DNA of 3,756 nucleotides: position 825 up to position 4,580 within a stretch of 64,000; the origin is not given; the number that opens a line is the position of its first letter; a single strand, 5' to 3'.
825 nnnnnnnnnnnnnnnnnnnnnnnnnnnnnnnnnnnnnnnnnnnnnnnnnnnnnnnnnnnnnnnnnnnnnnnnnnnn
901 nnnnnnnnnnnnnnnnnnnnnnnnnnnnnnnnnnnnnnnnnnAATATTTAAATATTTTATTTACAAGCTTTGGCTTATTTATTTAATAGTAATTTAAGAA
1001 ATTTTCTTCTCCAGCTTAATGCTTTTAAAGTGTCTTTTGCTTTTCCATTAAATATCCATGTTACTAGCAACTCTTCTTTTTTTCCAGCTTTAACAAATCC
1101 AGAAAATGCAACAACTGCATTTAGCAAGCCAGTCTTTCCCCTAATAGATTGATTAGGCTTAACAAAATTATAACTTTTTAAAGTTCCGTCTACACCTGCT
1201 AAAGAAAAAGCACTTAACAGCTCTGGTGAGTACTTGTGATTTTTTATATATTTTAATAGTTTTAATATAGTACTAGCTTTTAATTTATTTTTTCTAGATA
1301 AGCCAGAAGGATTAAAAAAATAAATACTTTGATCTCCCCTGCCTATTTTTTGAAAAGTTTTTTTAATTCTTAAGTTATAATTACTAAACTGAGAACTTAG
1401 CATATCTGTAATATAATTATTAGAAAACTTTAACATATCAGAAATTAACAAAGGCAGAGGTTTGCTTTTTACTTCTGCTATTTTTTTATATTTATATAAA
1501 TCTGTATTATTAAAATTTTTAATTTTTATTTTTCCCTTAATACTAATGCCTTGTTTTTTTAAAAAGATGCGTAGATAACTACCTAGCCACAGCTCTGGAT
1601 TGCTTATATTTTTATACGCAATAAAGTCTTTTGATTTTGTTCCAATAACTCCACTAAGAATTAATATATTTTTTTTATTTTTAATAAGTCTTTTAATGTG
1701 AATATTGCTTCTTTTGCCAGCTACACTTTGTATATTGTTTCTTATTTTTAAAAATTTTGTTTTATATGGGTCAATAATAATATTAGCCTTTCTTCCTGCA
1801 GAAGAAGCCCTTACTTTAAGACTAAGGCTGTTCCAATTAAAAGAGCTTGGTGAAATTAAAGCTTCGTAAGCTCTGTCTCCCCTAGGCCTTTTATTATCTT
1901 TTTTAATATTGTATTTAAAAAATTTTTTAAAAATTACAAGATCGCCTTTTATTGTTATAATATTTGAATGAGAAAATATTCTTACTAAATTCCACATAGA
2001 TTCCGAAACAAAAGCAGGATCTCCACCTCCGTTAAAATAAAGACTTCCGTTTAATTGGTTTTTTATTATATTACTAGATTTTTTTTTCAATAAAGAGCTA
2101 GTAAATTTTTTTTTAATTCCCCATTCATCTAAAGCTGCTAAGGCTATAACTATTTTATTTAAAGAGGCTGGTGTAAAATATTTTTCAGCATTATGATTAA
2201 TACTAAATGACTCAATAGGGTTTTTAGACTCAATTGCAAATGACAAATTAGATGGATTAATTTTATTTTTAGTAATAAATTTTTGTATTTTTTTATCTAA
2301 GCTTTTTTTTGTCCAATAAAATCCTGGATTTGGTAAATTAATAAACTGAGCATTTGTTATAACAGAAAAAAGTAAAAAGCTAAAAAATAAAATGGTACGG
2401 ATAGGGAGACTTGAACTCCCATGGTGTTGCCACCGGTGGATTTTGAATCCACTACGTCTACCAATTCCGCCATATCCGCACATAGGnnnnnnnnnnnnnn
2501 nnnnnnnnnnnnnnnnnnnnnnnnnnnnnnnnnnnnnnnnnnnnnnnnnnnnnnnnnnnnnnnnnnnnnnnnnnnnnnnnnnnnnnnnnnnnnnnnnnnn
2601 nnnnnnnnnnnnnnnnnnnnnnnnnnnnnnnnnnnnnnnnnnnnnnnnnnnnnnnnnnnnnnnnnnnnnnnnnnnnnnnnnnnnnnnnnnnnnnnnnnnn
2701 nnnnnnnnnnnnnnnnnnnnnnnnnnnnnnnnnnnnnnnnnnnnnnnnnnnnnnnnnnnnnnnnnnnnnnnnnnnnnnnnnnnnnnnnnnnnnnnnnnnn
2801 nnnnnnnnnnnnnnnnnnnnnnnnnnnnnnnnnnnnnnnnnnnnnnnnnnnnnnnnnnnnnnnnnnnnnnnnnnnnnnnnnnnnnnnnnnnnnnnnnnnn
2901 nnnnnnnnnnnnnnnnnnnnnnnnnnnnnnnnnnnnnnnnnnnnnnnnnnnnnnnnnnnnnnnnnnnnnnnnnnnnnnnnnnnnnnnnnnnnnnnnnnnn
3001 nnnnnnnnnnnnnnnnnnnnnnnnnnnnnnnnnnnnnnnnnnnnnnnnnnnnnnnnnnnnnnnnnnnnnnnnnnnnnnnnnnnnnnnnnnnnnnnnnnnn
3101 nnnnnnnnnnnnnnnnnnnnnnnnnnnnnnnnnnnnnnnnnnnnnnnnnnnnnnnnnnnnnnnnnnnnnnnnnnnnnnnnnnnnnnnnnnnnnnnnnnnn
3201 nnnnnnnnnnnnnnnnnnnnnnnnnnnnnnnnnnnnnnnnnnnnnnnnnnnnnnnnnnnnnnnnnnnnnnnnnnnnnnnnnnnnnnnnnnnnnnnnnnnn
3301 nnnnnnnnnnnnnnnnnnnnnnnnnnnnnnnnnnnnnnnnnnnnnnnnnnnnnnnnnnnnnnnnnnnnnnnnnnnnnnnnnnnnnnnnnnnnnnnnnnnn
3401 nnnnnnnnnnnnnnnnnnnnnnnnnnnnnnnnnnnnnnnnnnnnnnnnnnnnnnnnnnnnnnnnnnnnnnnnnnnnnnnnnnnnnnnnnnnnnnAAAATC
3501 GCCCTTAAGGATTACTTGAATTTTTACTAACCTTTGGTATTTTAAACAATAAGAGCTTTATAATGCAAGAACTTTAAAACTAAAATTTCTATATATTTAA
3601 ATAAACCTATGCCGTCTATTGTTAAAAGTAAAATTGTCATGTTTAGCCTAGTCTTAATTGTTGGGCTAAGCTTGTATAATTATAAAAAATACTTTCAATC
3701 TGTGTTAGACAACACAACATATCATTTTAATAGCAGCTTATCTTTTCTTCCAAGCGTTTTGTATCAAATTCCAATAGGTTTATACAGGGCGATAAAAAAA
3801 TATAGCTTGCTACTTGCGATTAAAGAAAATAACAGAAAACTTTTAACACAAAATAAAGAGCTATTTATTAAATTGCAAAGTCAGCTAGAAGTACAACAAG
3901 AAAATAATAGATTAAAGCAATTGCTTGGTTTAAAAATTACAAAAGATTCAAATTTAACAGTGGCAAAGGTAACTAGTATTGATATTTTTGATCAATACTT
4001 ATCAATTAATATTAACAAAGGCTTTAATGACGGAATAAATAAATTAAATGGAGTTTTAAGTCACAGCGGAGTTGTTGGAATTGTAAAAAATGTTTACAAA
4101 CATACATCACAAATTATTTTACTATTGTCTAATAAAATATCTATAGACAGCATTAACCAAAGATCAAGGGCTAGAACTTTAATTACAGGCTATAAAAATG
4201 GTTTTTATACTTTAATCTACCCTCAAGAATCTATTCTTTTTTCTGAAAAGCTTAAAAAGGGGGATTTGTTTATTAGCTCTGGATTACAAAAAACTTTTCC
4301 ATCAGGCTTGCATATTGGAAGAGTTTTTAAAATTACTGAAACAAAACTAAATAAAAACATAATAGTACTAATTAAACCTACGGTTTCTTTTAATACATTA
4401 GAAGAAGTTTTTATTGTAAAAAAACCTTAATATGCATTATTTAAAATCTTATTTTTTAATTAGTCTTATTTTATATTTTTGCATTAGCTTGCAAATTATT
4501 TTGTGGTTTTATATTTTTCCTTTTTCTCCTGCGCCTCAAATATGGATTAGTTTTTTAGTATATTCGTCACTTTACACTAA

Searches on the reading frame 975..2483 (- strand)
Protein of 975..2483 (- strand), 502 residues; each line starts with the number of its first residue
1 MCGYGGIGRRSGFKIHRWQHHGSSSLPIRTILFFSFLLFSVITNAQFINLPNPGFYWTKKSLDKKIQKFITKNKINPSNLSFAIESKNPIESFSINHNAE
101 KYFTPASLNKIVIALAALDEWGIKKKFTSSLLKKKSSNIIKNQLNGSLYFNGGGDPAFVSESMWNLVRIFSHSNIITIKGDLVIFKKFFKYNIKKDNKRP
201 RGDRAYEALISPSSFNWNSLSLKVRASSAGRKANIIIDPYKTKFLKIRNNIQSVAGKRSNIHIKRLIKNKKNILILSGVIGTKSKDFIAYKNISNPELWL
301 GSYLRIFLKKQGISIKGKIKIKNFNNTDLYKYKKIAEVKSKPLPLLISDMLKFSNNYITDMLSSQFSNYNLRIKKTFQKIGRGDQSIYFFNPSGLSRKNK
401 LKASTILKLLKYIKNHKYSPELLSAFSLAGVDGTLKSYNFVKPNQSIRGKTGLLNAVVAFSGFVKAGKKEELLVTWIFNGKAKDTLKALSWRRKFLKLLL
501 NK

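Call 13: search_protein_families(library=pfam, max_evalue=0.001, proteins=[window:975-2483:-])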
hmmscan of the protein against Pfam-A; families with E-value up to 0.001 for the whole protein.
window:975-2483:- (502 aa): 1 family
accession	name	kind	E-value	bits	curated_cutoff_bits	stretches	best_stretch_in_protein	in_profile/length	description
PF02113.21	Peptidase_S13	-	2.1e-51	175.5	22.8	1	63-484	2-426/444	D-Ala-D-Ala carboxypeptidase 3 (S13) family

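Call 19: find_encoding_contigs(protein=window:975-2483:-, flank=10000, max_places=2)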
Protein window:975-2483:- (502 aa): no gene with exactly this product is on record in the collection.

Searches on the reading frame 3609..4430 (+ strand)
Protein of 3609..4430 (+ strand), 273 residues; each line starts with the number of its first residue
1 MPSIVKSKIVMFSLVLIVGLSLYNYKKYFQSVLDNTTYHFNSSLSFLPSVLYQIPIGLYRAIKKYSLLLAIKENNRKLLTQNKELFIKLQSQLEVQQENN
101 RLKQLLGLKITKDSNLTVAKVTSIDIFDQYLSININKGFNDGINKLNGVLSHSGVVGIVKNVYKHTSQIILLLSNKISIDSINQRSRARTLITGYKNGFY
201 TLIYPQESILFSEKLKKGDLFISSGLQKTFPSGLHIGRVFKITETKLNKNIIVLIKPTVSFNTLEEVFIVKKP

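Call 13: search_protein_families(library=pfam, max_evalue=0.001, proteins=[window:3609-4430:+])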
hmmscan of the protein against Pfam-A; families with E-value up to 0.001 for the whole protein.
window:3609-4430:+ (273 aa): 1 family
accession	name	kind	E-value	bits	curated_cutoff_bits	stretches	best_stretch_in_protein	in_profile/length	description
PF04085.20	MreC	-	2.3e-30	105.7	28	1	129-271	9-147/147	Rod shape-determining protein MreC, barrel core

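Call 91: find_encoding_contigs(protein=window:3609-4430:+, flank=10000, max_places=2)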
Protein window:3609-4430:+ (273 aa): 3 contigs read that carry it; 2 places shown.
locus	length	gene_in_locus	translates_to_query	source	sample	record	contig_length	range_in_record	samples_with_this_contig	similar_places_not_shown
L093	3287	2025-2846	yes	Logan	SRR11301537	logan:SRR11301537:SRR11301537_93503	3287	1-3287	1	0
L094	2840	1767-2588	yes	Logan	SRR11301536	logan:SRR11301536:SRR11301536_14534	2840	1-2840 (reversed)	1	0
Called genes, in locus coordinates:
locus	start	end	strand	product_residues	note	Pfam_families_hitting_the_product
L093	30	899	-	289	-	PF02113:Peptidase_S13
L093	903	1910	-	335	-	PF13623:SurA_N_2, PF13624:SurA_N_3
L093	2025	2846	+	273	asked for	PF04085:MreC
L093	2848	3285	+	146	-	?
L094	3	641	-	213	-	?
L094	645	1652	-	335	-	PF13623:SurA_N_2, PF13624:SurA_N_3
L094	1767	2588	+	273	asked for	PF04085:MreC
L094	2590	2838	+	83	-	?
